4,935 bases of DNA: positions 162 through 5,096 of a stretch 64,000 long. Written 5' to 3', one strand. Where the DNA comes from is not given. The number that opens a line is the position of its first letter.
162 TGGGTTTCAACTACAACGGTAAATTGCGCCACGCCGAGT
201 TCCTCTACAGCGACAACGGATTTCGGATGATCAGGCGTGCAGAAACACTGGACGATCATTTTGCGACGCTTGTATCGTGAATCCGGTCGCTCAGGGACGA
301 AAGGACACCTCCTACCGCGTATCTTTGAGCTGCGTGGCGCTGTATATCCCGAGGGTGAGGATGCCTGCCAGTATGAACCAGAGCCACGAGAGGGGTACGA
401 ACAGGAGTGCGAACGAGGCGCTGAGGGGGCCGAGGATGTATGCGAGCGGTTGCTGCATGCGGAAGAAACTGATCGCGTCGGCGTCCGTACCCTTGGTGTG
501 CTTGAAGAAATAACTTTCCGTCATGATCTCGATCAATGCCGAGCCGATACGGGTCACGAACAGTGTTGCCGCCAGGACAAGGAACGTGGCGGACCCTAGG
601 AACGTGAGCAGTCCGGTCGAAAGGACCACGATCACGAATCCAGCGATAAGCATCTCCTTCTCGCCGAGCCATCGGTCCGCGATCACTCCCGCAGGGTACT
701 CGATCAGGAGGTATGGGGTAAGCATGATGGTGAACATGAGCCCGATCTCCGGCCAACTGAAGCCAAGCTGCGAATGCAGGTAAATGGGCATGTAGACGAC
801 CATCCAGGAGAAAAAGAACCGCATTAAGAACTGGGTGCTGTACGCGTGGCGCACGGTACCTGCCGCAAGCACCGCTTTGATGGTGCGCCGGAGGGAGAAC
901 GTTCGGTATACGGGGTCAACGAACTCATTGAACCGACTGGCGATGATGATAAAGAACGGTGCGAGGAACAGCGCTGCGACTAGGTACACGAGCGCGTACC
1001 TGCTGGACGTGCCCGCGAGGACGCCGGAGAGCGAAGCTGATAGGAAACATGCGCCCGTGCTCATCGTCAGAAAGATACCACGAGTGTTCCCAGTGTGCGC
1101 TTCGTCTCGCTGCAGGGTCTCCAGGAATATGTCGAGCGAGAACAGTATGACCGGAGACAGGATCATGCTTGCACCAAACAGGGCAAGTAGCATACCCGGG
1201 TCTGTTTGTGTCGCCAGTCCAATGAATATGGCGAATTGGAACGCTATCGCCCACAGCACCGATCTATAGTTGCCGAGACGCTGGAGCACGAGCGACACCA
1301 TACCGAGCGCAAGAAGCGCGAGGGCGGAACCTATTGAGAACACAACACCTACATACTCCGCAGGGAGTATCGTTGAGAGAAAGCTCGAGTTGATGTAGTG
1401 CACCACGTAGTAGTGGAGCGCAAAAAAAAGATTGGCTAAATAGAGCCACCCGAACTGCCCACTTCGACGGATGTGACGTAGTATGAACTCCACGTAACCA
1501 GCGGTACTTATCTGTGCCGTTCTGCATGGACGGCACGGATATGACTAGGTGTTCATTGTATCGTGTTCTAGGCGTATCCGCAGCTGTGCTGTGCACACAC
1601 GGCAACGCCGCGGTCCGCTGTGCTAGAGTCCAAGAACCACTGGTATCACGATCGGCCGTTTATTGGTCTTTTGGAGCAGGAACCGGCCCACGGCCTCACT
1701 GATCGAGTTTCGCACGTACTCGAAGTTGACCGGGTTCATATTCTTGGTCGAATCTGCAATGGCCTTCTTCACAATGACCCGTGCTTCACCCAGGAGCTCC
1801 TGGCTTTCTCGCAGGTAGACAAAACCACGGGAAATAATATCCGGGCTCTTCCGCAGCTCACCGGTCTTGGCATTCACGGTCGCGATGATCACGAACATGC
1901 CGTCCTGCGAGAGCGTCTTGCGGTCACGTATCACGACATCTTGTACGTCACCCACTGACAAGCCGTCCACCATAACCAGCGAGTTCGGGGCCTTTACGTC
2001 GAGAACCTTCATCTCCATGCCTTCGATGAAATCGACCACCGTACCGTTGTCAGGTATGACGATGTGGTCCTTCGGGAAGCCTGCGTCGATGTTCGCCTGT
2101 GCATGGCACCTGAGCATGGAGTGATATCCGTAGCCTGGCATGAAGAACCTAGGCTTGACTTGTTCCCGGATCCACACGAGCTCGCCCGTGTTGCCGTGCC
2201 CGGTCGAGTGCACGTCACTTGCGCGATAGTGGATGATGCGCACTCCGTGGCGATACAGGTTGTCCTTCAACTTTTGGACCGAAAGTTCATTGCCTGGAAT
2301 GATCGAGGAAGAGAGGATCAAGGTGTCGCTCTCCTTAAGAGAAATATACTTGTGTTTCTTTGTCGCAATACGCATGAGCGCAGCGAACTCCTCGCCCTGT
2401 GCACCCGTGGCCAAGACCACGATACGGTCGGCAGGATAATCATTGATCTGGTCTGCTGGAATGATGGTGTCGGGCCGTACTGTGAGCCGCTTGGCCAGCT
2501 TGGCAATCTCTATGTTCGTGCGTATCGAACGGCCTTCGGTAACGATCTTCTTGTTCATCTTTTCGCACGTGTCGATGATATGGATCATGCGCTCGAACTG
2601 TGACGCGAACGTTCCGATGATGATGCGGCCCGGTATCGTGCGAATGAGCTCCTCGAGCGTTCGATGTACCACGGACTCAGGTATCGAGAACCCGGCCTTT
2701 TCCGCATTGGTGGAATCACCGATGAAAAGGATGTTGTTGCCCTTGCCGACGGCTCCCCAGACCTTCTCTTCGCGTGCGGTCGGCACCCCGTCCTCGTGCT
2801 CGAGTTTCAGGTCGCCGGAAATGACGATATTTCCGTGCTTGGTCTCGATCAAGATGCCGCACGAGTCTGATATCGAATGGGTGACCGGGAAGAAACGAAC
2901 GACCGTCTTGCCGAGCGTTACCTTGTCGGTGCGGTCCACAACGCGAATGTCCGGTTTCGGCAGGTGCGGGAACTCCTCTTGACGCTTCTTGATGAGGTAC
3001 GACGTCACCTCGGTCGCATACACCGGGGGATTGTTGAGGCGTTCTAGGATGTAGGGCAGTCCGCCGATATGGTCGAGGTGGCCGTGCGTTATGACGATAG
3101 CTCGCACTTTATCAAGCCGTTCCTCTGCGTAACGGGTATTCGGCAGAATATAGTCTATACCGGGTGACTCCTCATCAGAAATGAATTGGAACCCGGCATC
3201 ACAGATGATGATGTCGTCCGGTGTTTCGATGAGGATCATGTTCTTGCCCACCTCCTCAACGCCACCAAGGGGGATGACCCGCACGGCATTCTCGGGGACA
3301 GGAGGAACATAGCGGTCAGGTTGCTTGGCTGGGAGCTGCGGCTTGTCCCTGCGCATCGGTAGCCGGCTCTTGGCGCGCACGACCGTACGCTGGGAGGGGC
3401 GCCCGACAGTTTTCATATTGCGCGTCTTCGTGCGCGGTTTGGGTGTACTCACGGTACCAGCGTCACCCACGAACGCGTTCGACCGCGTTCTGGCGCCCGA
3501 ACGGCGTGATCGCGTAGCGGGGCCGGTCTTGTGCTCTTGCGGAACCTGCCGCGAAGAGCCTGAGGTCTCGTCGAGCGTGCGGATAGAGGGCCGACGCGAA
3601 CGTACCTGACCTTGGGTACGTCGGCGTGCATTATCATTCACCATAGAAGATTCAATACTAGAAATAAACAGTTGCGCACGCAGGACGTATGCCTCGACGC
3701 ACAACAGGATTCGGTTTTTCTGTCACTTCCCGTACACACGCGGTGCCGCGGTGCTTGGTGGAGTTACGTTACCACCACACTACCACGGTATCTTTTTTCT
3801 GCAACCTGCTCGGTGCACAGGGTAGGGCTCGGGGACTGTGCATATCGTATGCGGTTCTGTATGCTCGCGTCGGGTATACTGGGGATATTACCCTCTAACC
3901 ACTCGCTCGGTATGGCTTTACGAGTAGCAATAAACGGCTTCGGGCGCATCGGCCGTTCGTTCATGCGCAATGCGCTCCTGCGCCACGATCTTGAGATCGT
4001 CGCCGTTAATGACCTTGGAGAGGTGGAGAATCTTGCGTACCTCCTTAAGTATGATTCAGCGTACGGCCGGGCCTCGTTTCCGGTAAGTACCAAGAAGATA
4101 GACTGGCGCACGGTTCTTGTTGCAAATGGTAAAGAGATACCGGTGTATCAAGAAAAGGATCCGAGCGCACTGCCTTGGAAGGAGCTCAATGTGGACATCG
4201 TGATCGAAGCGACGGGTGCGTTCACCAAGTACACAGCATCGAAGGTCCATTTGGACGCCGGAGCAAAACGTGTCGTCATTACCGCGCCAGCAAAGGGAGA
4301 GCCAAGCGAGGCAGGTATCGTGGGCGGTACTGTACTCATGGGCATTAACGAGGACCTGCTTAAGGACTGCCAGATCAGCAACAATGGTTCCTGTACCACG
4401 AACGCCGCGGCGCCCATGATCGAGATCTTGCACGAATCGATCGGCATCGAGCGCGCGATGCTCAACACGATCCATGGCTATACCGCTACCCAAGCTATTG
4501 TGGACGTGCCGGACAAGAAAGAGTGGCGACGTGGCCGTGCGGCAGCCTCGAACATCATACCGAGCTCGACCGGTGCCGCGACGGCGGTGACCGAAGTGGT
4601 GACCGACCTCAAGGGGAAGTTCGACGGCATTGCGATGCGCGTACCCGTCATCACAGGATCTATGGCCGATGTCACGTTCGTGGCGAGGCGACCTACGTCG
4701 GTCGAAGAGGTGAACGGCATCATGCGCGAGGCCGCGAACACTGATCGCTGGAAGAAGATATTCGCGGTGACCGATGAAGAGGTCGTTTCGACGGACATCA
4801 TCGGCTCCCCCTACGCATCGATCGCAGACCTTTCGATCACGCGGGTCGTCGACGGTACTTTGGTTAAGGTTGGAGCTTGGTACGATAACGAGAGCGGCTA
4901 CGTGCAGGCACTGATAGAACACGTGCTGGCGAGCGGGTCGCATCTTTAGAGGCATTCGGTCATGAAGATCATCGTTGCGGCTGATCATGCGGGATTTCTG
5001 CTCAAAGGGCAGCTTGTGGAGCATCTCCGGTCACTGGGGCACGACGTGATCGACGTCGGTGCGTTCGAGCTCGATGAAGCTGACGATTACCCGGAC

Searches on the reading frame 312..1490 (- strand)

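Call 64: search_protein_families(library=pfam, proteins=[window:312-1490:-], max_evalue=0.00001)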
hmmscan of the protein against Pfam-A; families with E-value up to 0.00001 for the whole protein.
window:312-1490:- (392 aa): 1 family
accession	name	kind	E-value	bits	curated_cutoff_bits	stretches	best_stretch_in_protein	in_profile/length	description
PF07690.21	MFS_1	-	3.7e-14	52.9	33.4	1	219-381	4-164/347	Major Facilitator Superfamily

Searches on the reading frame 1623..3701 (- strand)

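Call 64: search_protein_families(library=pfam, proteins=[window:1623-3701:-], max_evalue=0.00001)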
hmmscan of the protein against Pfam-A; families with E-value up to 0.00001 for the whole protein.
window:1623-3701:- (692 aa): 4 families
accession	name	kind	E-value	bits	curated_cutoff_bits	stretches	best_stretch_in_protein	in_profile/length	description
PF22505.1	RNase_J_b_CASP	-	3.9e-38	130.5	27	1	358-482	2-126/126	Ribonuclease J, beta-CASP domain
PF17770.6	RNase_J_C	-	2.4e-25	89.9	23.8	1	590-690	1-100/102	Ribonuclease J C-terminal domain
PF00753.33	Lactamase_B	-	5e-19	69.4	22.7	1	152-308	5-160/196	Metallo-beta-lactamase superfamily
PF12706.13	Lactamase_B_2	-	1.5e-13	51.2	27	1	187-300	20-145/200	Beta-lactamase superfamily domain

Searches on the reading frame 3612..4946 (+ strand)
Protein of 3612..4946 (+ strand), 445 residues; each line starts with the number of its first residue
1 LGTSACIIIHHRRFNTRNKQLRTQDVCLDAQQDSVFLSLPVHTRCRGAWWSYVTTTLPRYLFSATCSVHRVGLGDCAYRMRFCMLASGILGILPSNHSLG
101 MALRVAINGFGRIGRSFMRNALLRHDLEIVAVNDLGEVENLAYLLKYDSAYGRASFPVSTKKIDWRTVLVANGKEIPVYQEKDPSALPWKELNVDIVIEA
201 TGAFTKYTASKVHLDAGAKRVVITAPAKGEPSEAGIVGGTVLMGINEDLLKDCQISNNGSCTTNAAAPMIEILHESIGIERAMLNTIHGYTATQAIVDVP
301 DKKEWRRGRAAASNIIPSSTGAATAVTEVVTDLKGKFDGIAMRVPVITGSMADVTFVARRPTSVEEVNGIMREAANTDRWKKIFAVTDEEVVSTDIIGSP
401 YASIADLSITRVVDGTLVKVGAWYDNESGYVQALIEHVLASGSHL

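Call 64: search_protein_families(library=pfam, proteins=[window:3612-4946:+], max_evalue=0.00001)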
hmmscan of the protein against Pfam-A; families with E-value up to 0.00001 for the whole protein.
window:3612-4946:+ (445 aa): 2 families
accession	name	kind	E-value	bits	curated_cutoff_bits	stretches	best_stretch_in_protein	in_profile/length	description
PF02800.25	Gp_dh_C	-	1.6e-53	181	24.4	1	267-424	2-158/158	Glyceraldehyde 3-phosphate dehydrogenase, C-terminal domain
PF00044.30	Gp_dh_N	-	3.2e-34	117.7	31.7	1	104-206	2-100/101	Glyceraldehyde 3-phosphate dehydrogenase, NAD binding domain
